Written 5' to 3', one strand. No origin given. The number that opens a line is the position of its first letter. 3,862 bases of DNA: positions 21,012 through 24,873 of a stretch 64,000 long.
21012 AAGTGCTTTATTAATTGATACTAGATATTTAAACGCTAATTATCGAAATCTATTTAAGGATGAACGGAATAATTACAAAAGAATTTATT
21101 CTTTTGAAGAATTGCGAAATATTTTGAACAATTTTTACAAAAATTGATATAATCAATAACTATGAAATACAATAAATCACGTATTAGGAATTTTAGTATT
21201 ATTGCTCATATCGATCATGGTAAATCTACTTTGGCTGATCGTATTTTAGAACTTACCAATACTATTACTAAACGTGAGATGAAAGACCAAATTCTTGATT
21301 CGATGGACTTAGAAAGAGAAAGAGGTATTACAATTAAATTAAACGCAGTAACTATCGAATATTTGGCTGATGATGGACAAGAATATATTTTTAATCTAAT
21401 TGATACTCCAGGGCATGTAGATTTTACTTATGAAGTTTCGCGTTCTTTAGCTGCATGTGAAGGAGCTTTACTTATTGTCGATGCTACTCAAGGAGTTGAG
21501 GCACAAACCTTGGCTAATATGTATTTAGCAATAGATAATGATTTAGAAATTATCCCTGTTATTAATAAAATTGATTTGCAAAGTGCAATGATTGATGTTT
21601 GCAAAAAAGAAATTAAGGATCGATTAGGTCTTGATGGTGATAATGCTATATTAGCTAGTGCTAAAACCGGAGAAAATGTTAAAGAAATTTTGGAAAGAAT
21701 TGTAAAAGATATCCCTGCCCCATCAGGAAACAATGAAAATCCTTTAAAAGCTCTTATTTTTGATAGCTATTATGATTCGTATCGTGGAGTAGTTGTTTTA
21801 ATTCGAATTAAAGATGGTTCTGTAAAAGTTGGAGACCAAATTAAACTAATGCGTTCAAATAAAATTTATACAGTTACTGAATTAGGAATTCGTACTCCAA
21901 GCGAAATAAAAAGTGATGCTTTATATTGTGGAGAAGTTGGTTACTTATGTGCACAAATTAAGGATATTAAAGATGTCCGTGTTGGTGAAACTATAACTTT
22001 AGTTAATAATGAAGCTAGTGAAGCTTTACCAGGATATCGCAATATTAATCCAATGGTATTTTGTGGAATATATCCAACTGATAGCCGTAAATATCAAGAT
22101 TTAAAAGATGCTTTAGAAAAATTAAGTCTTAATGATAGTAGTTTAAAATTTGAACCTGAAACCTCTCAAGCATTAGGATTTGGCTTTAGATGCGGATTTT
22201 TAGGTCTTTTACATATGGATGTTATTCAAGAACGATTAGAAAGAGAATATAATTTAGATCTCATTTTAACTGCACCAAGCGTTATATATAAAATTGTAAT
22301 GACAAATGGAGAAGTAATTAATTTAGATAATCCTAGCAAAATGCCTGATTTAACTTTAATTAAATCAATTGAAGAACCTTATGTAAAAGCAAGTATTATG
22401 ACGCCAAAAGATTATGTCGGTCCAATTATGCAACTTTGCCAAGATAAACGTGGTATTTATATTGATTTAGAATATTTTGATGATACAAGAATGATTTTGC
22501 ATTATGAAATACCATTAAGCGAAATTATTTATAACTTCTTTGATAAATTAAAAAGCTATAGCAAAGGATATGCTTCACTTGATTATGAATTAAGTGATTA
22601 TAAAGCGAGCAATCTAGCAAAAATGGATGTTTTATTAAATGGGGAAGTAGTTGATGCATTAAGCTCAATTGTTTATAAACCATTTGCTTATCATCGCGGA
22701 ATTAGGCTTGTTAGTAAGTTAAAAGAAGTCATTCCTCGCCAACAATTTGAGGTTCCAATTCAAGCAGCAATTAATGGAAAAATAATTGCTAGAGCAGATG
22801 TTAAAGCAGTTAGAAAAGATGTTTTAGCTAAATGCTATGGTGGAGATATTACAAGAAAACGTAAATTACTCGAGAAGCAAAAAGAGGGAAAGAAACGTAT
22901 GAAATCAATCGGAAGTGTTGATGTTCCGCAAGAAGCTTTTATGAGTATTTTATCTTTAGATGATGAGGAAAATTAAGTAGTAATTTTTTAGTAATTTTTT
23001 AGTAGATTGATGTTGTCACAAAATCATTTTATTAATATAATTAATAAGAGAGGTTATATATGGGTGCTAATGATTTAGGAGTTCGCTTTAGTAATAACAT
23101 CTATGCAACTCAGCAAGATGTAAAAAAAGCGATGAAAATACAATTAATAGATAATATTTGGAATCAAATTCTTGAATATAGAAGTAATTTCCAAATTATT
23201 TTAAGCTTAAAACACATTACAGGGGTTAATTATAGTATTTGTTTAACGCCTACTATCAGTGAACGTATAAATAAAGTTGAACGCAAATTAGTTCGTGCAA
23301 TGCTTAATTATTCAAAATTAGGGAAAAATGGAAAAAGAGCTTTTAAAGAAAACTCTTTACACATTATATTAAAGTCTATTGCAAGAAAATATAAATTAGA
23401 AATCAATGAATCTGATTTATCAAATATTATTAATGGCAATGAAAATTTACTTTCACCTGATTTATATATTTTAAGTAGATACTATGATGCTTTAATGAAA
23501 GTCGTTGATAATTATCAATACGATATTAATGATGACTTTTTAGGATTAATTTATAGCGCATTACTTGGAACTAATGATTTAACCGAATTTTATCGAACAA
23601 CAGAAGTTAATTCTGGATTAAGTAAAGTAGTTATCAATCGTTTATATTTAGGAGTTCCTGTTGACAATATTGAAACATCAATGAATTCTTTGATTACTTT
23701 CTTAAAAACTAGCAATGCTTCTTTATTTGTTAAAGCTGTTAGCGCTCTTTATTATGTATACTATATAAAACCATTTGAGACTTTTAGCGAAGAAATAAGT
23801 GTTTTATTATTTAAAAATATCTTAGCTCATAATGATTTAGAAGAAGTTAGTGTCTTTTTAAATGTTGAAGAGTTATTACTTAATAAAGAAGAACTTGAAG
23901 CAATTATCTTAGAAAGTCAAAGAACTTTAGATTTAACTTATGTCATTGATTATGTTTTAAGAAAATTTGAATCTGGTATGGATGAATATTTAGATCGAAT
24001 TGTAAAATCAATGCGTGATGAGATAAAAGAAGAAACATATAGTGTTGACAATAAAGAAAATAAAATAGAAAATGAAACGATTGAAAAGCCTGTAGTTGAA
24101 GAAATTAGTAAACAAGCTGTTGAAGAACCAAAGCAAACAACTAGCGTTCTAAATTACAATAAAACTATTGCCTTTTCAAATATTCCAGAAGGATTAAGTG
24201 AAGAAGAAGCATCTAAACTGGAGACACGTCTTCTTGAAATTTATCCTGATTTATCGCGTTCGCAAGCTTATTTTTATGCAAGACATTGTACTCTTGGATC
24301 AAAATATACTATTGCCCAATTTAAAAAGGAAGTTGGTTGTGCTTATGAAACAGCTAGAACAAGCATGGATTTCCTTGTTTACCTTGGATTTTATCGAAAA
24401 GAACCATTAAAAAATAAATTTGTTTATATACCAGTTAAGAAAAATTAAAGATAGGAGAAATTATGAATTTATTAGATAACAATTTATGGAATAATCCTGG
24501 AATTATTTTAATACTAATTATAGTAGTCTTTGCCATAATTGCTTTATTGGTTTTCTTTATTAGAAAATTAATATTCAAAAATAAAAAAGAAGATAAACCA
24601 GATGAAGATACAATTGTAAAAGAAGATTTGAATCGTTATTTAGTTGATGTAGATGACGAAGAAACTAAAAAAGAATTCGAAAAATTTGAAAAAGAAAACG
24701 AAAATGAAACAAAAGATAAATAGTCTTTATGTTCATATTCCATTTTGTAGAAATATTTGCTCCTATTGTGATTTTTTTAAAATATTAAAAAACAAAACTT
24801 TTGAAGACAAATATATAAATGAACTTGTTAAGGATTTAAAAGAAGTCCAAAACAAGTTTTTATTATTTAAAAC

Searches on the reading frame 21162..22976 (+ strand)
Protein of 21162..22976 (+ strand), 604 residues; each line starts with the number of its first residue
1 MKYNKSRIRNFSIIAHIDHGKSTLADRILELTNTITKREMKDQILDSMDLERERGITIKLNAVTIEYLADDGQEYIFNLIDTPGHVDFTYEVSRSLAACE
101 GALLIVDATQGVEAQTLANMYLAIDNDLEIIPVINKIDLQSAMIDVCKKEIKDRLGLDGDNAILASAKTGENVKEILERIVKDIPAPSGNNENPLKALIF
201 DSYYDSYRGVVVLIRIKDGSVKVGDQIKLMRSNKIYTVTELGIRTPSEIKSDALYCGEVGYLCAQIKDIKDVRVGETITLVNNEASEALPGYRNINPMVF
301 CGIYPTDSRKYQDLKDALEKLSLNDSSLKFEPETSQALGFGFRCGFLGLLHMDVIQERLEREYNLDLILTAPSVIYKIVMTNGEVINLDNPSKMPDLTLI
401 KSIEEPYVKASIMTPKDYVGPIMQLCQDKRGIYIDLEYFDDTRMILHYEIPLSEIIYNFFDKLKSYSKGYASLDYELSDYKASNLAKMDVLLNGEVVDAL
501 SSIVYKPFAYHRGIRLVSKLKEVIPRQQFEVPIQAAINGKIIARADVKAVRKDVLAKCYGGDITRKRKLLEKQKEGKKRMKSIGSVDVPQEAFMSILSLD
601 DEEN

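Call 8: find_encoding_contigs(protein=window:21162-22976:+, flank=10000, max_places=6)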
Protein window:21162-22976:+ (604 aa): 7 contigs read that carry it; 1 place shown.
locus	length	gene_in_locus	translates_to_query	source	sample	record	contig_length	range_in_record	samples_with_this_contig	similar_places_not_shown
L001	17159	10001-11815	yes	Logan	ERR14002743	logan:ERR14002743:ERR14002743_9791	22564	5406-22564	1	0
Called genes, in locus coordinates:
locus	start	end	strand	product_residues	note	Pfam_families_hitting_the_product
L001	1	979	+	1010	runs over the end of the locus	PF02922:CBM_48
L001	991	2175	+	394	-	PF16738:CBM26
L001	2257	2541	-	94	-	PF01381:HTH_3, PF12844:HTH_19 (weak)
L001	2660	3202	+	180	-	PF10531:SLBB, PF12836:HHH_3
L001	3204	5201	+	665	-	PF00753:Lactamase_B, PF23023:Anti-Pycsar_Apyc1 (faint)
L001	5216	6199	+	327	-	PF06144:DNA_pol3_delta, PF21694:DNA_pol3_delta_C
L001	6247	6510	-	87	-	PF01649:Ribosomal_S20p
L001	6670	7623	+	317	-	PF00551:Formyl_trans_N, PF02911:Formyl_trans_C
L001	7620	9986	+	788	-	PF04851:ResIII (weak), PF06733:DEAD_2, PF13307:Helicase_C_2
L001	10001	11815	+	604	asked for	PF00009:GTP_EFTU, PF03144:GTP_EFTU_D2, PF14492:EFG_III, PF00679:EFG_C, PF06421:LepA_C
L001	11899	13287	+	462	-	-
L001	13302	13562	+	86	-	-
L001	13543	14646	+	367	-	PF04055:Radical_SAM, PF06969:HemN_C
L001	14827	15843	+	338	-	PF01628:HrcA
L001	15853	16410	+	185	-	PF01025:GrpE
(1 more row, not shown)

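Call 9: find_related_loci(query=window:21162-22976:+, collection=genome_contigs, flank=10000)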
Query window:21162-22976:+ (604 aa) in genome_contigs; peptide patterns used: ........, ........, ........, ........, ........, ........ (x = any residue, [..] = any of these).
600 stretches matched a pattern (row limit reached: there are more); 599 encode a relative of the query (tblastn E <= 1e-3); the best 80 are kept; 80 distinct loci.
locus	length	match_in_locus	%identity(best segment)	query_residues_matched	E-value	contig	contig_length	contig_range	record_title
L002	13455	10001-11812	75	1-604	0e+0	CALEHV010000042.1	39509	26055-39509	MAG TPA_asm: uncultured Firmicutes bacterium isolate SRR6425755_bin.104_CONCOCT_v1.1_MAG genome assembly, contig: ERZ176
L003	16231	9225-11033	75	1-603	0e+0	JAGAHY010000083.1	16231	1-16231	MAG: Bacilli bacterium isolate RGIG8459 Water_deer_Abomasum.Co__c250632, whole genome shotgun sequence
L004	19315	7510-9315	73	1-602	0e+0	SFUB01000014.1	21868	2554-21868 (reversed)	MAG: bacterium isolate W1P33.029 Contig766, whole genome shotgun sequence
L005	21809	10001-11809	74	1-603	0e+0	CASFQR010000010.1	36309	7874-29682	uncultured bacterium isolate T20_L4_324324_idba_bin.108 genome assembly, contig: T20_L4_324324_idba_bin.108.fa_scaffold_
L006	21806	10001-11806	67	1-602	0e+0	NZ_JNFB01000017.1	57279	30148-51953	Listeria newyorkensis strain FSL M6-0635 contig000017, whole genome shotgun sequence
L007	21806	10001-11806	67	1-602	0e+0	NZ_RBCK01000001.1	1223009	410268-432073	Streptococcus chosunensis strain ChDC B353 KCOM1699_1, whole genome shotgun sequence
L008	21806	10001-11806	67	1-602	0e+0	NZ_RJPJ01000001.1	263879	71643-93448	Streptococcus oralis strain BCC12 D8802_contig001, whole genome shotgun sequence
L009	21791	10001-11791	68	5-601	0e+0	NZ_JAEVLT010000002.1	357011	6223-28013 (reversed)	Bacillus sp. EB600 ENGS202_contig_2, whole genome shotgun sequence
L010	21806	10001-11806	66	1-602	0e+0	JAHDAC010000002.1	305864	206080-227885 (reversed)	Streptococcus parasanguinis strain P430801 KS26.ct_NODE_2_length_305864_cov_47.7402_ID_36797, whole genome shotgun seque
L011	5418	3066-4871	67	1-602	0e+0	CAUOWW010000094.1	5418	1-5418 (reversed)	MAG TPA_asm: uncultured bacterium isolate SRR8290086_bin.11_MetaWRAP_v1.3_MAG genome assembly, contig: ERZ14214064_3665,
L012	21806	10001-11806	67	1-602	0e+0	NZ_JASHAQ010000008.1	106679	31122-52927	Streptococcus infantis strain OMI667 OMI667_00008, whole genome shotgun sequence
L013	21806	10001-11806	67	1-602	0e+0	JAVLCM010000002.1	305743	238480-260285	Streptococcus pneumoniae strain 291 291_contig_2, whole genome shotgun sequence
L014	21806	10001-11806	67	1-602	0e+0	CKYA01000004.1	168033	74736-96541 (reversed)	Streptococcus pneumoniae genome assembly 6823_7#22, scaffold ERS021524SCcontig000004, whole genome shotgun sequence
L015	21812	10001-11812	68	1-604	0e+0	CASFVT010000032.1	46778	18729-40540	uncultured Firmicutes bacterium isolate Batch6_idba_bin.581 genome assembly, contig: Batch6_idba_bin.581.fa_k87_21464486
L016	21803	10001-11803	66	2-602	0e+0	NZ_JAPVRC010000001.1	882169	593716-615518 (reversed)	Halobacillus campisalis strain ASL-17 NODE_1_length_882169_cov_19.605858, whole genome shotgun sequence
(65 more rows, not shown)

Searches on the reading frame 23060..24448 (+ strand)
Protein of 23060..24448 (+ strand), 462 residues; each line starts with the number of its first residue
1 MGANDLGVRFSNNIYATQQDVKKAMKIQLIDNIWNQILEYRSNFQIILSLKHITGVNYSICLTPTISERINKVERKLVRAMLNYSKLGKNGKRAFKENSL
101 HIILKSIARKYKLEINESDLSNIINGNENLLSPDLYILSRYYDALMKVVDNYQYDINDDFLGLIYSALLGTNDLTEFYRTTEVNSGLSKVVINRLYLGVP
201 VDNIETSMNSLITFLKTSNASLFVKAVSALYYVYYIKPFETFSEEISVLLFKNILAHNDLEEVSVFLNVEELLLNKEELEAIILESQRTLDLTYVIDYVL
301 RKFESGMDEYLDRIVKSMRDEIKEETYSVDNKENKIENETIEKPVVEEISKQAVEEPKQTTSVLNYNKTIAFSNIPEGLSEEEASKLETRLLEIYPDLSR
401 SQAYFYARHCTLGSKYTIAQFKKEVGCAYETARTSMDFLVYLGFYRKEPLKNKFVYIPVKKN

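Call 58: search_protein_families(library=pfam, proteins=[window:23060-24448:+], max_evalue=0.1)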
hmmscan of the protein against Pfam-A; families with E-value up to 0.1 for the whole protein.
window:23060-24448:+ (462 aa): 0 families

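Call 59: search_protein_families(library=ncbifam, proteins=[window:23060-24448:+], max_evalue=0.1)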
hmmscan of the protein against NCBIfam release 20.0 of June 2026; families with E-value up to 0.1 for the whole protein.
window:23060-24448:+ (462 aa): 1 family
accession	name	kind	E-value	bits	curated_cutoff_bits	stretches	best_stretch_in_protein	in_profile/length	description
NF041418.1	MbpA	equivalog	0.077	12.9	90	0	359-411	24-76/93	mobilization protein MbpA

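Call 63: find_homologous_proteins(query=window:23060-24448:+, max_evalue=0.00001)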
Query window:23060-24448:+ (462 aa): 772 proteins with E <= 0.00001 among 8000 candidates; the best 120 are listed.
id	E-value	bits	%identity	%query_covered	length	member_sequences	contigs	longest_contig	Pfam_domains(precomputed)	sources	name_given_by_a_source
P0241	2.5e-292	987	99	100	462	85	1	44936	-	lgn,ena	-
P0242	2.6e-266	901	90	100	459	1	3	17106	-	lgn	-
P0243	8.1e-205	699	70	100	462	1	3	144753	-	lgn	-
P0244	1.8e-187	641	64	100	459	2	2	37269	-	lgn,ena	-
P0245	2.6e-163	562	57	95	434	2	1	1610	-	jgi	jgi:hypothetical protein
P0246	8.4e-150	517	55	100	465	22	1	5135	-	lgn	-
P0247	2.7e-149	516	54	100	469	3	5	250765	-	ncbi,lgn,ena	-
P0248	1.4e-147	510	51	100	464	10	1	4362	-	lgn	-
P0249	2.4e-147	509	52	100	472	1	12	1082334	-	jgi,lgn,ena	jgi:hypothetical protein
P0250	2.6e-147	509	53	100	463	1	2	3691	-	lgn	-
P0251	1.4e-145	503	51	100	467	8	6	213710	-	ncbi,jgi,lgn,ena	-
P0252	1.8e-145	503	52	100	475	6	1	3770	-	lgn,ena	-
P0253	2.7e-145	503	51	100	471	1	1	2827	-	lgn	-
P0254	7.3e-145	501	52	100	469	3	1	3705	-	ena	-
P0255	8.9e-143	494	49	100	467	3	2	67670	-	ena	-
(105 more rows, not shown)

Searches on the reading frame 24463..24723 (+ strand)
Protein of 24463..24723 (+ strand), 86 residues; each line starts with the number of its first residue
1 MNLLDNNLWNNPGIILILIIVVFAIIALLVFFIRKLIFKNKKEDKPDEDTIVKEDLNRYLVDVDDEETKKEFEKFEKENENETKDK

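Call 58: search_protein_families(library=pfam, proteins=[window:24463-24723:+], max_evalue=0.1)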
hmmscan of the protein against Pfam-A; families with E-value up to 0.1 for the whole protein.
window:24463-24723:+ (86 aa): 11 families
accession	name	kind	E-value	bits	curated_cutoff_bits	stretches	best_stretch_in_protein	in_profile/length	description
PF11337.13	DUF3139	-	0.00047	21.1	27.3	1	14-70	4-51/83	Protein of unknown function (DUF3139)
PF13120.11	DUF3974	-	0.0011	19.6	25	1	15-53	11-49/126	Domain of unknown function (DUF3974)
PF17534.7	DUF5453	-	0.0069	16.8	25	1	6-66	127-184/186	Family of unknown function (DUF5453)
PF11124.14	Pho86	-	0.0071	16.2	29.3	1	6-72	94-161/291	Inorganic phosphate transporter chaperone Pho86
PF14899.11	DUF4492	-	0.043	14.2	27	1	14-55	23-61/63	Domain of unknown function (DUF4492)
PF25630.1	Phycodna_minor_capsid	-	0.044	14.5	27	1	15-72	6-67/96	Phycodnaviridae minor capsid protein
PF15807.10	MAP17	-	0.052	14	29.6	1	19-79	37-98/122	Membrane-associated protein 117 kDa, PDZK1-interacting protein 1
PF05961.16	Chordopox_A13L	-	0.056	14.1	24.1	1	15-56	4-46/69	Chordopoxvirus A13L protein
PF01741.23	MscL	-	0.083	13.7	27.4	1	17-51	75-109/123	Large-conductance mechanosensitive channel, MscL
PF09682.15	Phage_holin_6_1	-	0.085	13.7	24.9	0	15-47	6-39/101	Bacteriophage holin of superfamily 6 (Holin_LLH)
PF13965.12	SID-1_RNA_chan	-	0.098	11.6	28.7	1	5-80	111-179/594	dsRNA-gated channel SID-1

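Call 59: search_protein_families(library=ncbifam, proteins=[window:24463-24723:+], max_evalue=0.1)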
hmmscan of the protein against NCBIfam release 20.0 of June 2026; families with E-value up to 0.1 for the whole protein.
window:24463-24723:+ (86 aa): 16 families
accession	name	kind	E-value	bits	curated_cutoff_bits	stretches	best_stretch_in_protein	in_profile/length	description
NF004487.0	PRK05815.3-5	equivalog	0.00021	20.7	224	1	8-75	21-86/269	F0F1 ATP synthase subunit A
NF041554.1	SA1362_fam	subfamily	0.00036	20.6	42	1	6-43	18-55/70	SA1362 family protein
NF009950.0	PRK13414.1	equivalog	0.0014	18.3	306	1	17-64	65-112/209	flagellar biosynthesis protein FliZ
NF001842.0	PRK00567.1-3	equivalog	0.0025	17.8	146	1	19-74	75-130/147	large-conductance mechanosensitive channel protein MscL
NF046005.2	near_gluc_PtsG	equivalog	0.0053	17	45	1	14-51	5-42/85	MPN207a family PTS transporter accessory protein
NF047418.1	teichoic_AuxB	equivalog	0.013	14.5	300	1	15-82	131-199/345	lipoteichoic acid stability factor AuxB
NF053779.1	BT3442_fam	equivalog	0.018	13.8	940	1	18-83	360-427/563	BT3442 family protein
NF010557.0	PRK13952.1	equivalog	0.02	15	159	1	17-63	89-134/142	large conductance mechanosensitive channel protein MscL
TIGR04561.1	membra_charge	hypoth_equivalog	0.023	14.9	30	1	15-66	13-70/82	TIGR04561 family membrane protein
NF041013.1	T4P_ComGE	equivalog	0.024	14.8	49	1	10-78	2-73/83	competence type IV pilus minor pilin ComGE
NF043065.1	MMSYN1_0478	equivalog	0.026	14.4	170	1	9-45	39-75/190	MFS transporter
NF042931.1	SAG1386_EF1546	equivalog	0.056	13.5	80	1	14-71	30-85/158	SAG1386/EF1546 family surface-associated protein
NF041023.1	PP0621_fam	subfamily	0.059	13.7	45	1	19-49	3-33/71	PP0621 family protein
NF005826.1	PRK07718.1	equivalog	0.081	12.9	140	1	15-54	9-49/143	flagellar basal body-associated protein FliL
TIGR02205.1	septum_zipA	equivalog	0.085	12.9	119.65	1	16-77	5-67/284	cell division protein ZipA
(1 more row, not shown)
